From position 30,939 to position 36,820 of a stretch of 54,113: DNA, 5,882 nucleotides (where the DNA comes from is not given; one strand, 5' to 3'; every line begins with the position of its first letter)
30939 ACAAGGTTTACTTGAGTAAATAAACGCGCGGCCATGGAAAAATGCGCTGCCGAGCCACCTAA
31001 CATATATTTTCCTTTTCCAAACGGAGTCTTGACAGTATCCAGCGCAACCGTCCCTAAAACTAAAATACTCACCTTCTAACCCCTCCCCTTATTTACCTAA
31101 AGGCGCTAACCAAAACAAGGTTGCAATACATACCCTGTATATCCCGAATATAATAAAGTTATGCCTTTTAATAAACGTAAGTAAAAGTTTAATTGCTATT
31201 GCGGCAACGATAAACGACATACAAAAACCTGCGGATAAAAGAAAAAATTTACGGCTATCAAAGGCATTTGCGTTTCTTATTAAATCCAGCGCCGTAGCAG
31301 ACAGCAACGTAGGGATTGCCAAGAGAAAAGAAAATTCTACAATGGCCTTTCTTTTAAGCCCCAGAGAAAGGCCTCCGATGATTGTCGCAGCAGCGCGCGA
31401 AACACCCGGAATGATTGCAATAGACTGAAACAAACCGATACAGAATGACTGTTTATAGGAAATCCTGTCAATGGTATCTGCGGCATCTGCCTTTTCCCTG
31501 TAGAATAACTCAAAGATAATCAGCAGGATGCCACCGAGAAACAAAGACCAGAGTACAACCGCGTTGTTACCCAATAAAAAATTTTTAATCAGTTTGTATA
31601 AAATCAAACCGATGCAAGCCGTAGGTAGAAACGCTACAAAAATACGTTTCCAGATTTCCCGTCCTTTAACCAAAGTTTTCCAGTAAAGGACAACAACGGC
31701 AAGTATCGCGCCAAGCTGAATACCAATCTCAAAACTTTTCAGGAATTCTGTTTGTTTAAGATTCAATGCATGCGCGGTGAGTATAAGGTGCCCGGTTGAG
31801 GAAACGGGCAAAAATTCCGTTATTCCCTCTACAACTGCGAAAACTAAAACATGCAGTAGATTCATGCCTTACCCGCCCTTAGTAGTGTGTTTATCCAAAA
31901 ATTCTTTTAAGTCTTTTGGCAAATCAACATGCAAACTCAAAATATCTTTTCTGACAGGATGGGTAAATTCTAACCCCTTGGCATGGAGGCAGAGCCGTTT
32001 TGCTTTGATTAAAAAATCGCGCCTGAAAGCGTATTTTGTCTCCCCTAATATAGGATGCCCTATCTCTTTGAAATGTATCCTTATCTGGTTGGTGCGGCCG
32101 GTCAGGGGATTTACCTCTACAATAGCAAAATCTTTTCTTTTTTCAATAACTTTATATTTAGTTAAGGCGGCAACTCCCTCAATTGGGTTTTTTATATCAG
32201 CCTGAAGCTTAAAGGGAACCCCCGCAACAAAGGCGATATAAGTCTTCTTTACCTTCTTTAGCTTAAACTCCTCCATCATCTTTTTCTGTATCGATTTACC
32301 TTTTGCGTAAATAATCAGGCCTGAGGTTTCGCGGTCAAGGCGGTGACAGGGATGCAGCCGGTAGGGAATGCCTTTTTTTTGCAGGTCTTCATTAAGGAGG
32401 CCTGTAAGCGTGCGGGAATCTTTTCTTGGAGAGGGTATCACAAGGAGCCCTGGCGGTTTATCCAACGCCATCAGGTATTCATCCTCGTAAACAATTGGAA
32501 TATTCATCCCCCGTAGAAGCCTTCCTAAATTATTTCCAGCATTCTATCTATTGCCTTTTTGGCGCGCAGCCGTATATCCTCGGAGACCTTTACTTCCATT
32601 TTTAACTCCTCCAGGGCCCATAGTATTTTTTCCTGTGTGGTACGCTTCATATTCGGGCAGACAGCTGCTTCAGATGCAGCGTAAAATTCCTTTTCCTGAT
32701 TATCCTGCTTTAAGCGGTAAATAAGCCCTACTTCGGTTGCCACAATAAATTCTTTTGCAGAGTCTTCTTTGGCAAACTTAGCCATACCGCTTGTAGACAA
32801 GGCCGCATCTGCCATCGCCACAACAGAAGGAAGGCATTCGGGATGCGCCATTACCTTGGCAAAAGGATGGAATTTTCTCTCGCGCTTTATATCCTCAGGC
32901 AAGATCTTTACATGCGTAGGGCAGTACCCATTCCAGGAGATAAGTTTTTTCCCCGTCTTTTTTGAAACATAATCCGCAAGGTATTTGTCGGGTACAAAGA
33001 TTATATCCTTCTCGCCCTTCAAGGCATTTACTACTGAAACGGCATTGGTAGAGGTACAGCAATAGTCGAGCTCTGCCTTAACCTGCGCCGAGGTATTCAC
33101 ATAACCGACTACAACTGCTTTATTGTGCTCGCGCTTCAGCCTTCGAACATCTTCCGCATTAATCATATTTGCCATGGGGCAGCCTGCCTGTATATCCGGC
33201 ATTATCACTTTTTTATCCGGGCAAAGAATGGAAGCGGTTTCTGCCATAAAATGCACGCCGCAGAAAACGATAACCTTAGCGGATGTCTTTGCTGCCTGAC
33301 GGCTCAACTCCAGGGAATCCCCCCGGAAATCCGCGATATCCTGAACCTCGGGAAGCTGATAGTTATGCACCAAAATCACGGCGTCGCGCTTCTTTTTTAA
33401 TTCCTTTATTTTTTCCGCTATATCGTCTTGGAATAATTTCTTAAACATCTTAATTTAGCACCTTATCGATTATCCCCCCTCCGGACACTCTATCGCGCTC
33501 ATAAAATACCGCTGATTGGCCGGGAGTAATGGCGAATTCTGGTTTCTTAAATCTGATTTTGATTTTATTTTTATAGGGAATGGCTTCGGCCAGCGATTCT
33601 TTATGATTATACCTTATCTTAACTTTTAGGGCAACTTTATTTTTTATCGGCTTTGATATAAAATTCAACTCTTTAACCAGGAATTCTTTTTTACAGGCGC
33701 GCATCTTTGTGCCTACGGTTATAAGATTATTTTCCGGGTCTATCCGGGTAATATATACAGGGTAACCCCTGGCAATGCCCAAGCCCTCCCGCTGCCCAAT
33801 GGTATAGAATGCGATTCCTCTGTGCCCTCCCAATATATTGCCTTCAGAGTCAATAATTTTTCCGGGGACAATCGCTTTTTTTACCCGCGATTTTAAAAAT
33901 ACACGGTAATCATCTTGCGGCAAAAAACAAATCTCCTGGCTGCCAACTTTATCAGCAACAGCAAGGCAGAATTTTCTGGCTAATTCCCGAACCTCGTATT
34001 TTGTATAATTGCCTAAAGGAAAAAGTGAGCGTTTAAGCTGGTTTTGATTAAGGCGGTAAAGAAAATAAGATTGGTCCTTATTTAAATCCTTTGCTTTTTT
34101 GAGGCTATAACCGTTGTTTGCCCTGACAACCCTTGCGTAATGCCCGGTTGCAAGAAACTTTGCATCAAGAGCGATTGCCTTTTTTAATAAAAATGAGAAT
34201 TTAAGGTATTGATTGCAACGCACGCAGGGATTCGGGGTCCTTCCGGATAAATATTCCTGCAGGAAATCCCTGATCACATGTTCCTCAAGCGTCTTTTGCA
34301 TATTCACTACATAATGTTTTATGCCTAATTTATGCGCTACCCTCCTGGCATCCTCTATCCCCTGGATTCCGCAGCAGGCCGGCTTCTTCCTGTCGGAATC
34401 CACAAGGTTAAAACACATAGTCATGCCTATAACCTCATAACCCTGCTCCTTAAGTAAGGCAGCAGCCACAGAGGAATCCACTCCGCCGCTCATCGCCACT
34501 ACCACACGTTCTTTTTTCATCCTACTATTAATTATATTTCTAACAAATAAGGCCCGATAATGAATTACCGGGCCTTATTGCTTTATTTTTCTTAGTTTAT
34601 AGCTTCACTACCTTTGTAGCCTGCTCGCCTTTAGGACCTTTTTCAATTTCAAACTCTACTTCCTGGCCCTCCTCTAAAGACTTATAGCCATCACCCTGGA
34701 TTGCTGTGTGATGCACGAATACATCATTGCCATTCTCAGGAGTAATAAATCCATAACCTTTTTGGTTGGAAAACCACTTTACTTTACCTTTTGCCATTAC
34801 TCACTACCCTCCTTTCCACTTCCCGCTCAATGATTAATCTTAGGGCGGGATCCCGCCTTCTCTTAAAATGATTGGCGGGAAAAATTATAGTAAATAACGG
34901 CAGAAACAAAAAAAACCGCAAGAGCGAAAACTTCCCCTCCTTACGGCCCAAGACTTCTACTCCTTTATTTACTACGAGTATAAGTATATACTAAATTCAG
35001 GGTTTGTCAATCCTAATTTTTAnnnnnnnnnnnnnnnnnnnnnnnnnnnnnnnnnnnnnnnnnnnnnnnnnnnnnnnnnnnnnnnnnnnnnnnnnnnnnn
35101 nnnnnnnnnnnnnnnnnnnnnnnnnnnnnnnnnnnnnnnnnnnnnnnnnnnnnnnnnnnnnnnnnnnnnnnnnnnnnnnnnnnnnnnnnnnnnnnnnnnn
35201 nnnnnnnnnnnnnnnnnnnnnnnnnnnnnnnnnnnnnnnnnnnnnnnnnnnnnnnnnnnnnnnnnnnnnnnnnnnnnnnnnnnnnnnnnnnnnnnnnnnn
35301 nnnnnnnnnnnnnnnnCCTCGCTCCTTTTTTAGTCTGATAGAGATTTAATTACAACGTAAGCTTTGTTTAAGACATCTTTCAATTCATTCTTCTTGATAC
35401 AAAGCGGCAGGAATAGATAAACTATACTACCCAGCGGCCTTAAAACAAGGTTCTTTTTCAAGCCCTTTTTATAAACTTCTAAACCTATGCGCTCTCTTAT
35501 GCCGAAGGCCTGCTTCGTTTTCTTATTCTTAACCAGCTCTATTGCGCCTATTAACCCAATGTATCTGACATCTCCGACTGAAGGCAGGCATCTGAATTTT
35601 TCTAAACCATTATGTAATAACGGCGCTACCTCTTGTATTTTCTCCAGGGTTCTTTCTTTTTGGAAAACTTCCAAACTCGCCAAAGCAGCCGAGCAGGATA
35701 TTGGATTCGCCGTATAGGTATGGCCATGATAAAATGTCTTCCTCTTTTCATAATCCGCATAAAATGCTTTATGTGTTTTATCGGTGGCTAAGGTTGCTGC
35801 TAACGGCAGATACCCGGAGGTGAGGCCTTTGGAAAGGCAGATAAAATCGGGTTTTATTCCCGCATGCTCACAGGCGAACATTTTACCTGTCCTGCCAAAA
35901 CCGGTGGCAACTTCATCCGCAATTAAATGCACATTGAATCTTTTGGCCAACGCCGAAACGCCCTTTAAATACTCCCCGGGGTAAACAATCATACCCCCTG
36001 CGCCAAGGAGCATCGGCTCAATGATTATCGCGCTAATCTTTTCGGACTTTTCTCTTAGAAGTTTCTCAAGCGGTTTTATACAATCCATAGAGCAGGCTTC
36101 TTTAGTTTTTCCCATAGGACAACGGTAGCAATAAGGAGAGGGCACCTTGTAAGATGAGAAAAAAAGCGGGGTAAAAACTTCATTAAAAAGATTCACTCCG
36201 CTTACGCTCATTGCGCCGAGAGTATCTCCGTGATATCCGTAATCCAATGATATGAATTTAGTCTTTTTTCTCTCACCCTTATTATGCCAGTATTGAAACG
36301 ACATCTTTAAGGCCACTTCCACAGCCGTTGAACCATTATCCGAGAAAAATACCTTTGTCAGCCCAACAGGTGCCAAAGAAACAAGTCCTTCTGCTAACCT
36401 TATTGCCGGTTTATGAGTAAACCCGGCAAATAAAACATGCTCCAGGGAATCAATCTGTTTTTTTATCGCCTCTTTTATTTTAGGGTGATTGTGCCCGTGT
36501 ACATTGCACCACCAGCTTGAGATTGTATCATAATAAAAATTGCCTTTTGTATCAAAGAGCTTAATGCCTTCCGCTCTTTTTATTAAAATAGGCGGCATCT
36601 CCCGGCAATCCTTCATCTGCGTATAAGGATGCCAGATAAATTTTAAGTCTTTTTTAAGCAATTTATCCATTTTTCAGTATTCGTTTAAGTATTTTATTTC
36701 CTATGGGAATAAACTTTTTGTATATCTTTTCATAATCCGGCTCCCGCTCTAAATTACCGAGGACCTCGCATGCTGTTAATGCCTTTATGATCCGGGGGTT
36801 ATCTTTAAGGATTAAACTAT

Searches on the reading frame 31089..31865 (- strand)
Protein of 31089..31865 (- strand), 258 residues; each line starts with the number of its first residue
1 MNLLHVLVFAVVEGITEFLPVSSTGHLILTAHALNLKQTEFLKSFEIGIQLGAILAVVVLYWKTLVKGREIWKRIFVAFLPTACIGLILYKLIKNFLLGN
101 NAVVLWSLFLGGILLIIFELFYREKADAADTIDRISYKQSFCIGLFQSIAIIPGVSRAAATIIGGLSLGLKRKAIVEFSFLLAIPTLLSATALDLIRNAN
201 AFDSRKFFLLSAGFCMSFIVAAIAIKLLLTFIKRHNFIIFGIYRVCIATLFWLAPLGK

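Call 40: search_protein_families(library=pfam, proteins=[window:31089-31865:-], max_evalue=0.01)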
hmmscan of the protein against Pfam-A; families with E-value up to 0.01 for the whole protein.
window:31089-31865:- (258 aa): 1 family
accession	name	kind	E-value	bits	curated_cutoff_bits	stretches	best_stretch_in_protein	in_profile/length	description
PF02673.24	BacA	-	1.4e-70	238.4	33.4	1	7-249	2-256/257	Bacitracin resistance protein BacA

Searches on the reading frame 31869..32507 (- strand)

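Call 78: search_protein_families(library=pfam, proteins=[window:31869-32507:-])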
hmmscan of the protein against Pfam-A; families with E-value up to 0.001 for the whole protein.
window:31869-32507:- (212 aa): 1 family
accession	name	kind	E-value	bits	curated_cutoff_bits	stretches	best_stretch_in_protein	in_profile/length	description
PF00849.27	PseudoU_synth_2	-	1.6e-29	103.5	26.8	1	12-147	2-151/152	RNA pseudouridylate synthase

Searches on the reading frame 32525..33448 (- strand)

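Call 40: search_protein_families(library=pfam, proteins=[window:32525-33448:-], max_evalue=0.01)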
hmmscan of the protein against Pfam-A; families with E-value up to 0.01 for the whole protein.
window:32525-33448:- (307 aa): 1 family
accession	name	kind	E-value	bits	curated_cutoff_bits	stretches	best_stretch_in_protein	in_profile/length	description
PF02445.21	NadA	-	4.3e-122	407.3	27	1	12-305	1-295/295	Quinolinate synthetase A protein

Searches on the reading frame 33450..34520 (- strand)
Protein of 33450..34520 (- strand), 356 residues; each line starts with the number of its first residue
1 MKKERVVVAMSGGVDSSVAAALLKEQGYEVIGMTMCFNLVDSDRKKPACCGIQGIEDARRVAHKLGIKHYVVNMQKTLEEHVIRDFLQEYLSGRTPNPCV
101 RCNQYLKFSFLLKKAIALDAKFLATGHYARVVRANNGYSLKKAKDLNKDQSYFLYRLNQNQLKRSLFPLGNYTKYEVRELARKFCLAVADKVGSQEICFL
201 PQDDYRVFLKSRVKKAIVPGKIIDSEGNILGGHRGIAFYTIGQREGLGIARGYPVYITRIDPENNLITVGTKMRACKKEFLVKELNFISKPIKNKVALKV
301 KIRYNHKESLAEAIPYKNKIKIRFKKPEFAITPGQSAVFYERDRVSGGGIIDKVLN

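Call 40: search_protein_families(library=pfam, proteins=[window:33450-34520:-], max_evalue=0.01)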
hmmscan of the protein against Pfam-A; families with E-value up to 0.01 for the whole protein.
window:33450-34520:- (356 aa): 9 families
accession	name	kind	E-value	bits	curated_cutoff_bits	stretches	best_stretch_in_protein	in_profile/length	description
PF03054.22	tRNA_Me_trans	-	1.4e-74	250.6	20.6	1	5-201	2-201/202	tRNA methyl transferase HUP domain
PF20259.3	tRNA_Me_trans_M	-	1.7e-18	66.4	27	1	208-270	3-65/66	tRNA methyl transferase PRC-barrel domain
PF20258.4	tRNA_Me_trans_C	-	5.6e-18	65.5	20.6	1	278-351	2-77/77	Aminomethyltransferase beta-barrel domain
PF06508.19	QueC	-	3.6e-06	27.1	22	1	6-76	2-64/210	Queuosine biosynthesis protein QueC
PF02540.23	NAD_synthase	-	5e-06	26.2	21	1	4-80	19-87/242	NAD synthase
PF24167.1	DUF7411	-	1.2e-05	25.4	28.7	1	6-84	3-68/194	Family of unknown function (DUF7411)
PF00764.25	Arginosuc_synth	-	2.3e-05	25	27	1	5-81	1-68/162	Arginosuccinate synthase N-terminal HUP domain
PF00733.27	Asn_synthase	-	3e-05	24.3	21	1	4-76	18-81/354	Asparagine synthase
PF02568.20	ThiI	-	0.0017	18.5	20.5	1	3-46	3-46/197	Thiamine biosynthesis protein (ThiI)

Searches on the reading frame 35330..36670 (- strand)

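Call 6: search_protein_families(library=pfam, proteins=[window:35330-36670:-])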
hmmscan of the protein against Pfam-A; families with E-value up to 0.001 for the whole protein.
window:35330-36670:- (446 aa): 1 family
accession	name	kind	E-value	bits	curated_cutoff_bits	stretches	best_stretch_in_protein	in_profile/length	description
PF00202.27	Aminotran_3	-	7.3e-106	354.7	30.5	1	25-436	8-398/403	Aminotransferase class-III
